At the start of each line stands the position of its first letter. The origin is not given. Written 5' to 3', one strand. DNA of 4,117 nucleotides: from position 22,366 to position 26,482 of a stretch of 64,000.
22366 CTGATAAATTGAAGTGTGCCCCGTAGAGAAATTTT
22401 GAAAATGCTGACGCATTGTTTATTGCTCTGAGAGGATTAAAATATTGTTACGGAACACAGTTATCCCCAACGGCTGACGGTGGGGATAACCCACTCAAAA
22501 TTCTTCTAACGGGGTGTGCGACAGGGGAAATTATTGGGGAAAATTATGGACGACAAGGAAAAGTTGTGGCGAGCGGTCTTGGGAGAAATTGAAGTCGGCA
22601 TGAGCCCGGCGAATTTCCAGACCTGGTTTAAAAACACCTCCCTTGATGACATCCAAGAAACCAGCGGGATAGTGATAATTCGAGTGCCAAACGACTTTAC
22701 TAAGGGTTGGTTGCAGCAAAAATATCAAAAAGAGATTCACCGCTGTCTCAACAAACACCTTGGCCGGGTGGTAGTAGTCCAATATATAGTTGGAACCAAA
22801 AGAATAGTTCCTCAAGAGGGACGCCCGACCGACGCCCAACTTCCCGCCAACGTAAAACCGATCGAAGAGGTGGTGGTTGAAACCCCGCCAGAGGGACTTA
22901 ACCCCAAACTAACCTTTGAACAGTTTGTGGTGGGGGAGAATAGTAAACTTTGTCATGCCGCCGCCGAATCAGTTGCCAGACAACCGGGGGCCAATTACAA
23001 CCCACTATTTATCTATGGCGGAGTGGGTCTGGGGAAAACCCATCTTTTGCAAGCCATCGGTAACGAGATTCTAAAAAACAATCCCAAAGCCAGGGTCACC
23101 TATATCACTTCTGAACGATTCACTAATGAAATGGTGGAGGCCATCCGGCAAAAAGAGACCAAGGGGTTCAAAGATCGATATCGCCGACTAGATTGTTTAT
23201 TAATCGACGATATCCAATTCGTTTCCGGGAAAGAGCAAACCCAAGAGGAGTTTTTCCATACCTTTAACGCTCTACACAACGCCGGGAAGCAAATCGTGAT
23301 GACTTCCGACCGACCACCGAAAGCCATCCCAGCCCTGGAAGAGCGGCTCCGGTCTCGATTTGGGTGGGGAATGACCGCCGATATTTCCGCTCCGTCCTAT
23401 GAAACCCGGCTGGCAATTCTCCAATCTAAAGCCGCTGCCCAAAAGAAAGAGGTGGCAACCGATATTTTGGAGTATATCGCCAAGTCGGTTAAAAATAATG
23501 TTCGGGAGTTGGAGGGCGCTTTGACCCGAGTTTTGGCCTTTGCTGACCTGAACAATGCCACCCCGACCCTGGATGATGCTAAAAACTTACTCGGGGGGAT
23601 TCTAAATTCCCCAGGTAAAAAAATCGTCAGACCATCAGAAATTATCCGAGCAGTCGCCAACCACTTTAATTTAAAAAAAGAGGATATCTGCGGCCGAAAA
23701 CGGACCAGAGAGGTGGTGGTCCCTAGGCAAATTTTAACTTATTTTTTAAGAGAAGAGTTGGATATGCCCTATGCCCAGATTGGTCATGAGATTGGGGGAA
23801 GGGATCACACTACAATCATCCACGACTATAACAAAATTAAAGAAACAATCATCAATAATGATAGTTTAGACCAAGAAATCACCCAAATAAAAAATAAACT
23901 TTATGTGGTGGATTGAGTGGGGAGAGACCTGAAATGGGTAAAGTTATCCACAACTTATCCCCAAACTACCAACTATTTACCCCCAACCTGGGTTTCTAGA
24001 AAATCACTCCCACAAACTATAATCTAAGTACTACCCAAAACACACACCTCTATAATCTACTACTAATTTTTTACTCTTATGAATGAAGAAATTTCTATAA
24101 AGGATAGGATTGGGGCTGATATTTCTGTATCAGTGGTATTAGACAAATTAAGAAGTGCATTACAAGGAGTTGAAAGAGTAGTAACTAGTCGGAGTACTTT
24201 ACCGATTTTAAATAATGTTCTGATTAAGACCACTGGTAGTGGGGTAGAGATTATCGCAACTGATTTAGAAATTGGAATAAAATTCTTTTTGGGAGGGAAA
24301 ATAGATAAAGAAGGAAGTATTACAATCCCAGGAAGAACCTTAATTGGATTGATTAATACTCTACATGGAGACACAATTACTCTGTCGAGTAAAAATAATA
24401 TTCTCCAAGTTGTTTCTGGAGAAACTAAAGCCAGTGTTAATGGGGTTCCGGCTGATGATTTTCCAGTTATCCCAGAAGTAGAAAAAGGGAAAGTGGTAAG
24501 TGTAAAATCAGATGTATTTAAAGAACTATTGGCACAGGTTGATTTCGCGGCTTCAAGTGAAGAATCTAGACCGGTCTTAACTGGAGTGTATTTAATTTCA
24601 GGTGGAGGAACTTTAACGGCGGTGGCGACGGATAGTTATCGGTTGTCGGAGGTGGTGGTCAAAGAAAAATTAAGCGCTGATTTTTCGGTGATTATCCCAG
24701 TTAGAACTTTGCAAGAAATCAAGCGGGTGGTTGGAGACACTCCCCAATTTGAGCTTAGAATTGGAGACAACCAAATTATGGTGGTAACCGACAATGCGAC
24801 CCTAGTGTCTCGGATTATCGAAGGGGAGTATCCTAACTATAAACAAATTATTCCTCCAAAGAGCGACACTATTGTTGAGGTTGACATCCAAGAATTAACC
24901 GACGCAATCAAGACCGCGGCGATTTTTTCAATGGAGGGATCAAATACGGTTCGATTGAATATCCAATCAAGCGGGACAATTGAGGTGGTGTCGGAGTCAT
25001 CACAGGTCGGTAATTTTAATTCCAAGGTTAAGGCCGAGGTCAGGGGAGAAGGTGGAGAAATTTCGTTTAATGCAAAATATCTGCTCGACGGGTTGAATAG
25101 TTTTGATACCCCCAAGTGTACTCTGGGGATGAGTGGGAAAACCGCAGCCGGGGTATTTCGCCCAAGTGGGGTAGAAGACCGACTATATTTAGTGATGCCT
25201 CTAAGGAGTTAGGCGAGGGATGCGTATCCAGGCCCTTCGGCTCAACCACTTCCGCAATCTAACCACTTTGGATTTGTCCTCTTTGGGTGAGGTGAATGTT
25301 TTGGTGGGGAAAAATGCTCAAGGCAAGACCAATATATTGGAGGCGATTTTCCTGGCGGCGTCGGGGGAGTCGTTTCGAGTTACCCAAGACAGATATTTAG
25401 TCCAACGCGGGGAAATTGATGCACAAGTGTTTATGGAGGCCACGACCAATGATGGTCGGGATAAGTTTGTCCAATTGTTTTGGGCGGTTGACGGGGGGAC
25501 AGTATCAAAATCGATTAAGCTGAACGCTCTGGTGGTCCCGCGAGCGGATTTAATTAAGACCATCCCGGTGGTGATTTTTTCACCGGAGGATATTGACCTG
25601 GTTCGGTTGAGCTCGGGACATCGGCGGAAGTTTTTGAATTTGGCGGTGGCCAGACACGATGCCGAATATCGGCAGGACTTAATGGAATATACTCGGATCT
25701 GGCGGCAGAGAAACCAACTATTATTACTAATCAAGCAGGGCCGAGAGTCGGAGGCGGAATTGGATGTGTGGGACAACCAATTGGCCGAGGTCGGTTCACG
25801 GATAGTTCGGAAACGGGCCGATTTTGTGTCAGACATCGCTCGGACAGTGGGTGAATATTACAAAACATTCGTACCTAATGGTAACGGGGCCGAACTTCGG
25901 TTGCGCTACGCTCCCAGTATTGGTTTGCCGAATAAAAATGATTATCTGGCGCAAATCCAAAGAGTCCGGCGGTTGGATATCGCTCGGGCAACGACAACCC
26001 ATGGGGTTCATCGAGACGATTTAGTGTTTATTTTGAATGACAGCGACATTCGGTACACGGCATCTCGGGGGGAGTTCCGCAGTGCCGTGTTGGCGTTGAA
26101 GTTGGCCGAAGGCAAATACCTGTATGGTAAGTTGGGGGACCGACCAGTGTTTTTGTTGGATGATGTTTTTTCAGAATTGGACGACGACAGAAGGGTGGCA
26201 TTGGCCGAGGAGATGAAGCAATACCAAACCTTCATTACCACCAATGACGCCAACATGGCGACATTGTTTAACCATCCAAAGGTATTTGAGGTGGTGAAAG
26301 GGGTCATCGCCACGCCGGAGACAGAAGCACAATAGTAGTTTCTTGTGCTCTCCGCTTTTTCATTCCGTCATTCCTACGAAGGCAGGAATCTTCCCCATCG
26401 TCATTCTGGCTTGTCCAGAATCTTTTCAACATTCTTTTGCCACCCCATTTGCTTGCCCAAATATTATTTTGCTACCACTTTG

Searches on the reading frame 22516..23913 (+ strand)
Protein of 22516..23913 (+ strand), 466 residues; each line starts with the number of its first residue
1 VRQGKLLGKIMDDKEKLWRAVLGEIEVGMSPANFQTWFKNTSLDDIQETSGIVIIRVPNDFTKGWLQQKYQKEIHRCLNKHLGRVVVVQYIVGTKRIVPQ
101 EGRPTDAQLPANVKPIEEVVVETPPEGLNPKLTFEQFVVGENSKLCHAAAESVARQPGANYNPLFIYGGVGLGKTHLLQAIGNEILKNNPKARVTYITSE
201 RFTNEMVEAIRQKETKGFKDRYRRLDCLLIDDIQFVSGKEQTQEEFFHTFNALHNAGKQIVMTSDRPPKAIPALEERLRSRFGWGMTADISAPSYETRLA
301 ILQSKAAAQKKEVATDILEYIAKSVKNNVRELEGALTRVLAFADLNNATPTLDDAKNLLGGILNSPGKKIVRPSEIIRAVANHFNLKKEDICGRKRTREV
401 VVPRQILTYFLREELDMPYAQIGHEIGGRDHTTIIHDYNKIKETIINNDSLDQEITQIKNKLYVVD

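Call 83: search_protein_families(library=pfam, proteins=[window:22516-23913:+], max_evalue=0.00001)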
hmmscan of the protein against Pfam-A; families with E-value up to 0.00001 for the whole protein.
window:22516-23913:+ (466 aa): 5 families
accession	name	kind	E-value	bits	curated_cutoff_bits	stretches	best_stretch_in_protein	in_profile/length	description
PF00308.24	Bac_DnaA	-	3.8e-72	242.2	23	1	128-288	1-161/162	Bacterial DnaA ATPAse domain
PF08299.17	Bac_DnaA_C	-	8.3e-25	87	31.5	1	374-441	2-69/69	Bacterial dnaA protein helix-turn-helix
PF11638.13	DnaA_N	-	1.7e-14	53.7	24.6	1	16-79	2-64/65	DnaA N-terminal domain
PF01695.23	IstB_IS21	-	2.4e-07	31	24.1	1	164-267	95-195/238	IstB-like ATP binding protein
PF00004.35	AAA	-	6e-07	30.4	21.2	1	165-282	2-127/131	ATPase family associated with various cellular activities (AAA)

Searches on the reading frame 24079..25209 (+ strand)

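Call 83: search_protein_families(library=pfam, proteins=[window:24079-25209:+], max_evalue=0.00001)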
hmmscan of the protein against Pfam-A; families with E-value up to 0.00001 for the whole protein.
window:24079-25209:+ (377 aa): 3 families
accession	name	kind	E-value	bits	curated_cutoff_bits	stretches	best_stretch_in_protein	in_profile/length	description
PF00712.24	DNA_pol3_beta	-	8.5e-32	110.3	24.4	1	18-132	4-120/120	DNA polymerase III beta subunit, N-terminal domain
PF02767.21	DNA_pol3_beta_2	-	1e-30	106.8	27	1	142-253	2-116/116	DNA polymerase III beta subunit, central domain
PF02768.20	DNA_pol3_beta_3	-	1e-23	83.9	27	1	255-376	1-121/121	DNA polymerase III beta subunit, C-terminal domain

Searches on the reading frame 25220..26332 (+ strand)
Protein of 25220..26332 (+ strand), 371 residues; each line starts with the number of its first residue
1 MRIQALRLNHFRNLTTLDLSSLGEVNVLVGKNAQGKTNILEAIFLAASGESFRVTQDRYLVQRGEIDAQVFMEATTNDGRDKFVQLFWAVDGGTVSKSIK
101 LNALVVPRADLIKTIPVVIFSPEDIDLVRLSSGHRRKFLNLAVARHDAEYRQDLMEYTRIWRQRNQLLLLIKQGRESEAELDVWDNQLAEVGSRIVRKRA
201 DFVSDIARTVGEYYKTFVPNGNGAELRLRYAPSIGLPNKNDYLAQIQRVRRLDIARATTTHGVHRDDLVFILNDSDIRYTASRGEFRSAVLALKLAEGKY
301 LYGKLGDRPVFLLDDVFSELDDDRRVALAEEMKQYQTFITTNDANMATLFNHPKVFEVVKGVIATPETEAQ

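Call 83: search_protein_families(library=pfam, proteins=[window:25220-26332:+], max_evalue=0.00001)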
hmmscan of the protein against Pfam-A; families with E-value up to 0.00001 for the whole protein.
window:25220-26332:+ (371 aa): 3 families
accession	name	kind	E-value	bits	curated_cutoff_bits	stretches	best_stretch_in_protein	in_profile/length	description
PF02463.25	SMC_N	-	4.3e-17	62.7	40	1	3-350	2-205/220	RecF/RecN/SMC N terminal domain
PF13175.12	AAA_15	-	3.1e-07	30.8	32.1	1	1-53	1-54/374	AAA ATPase domain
PF13476.12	AAA_23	-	3e-06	28.4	27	1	9-64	5-56/201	AAA domain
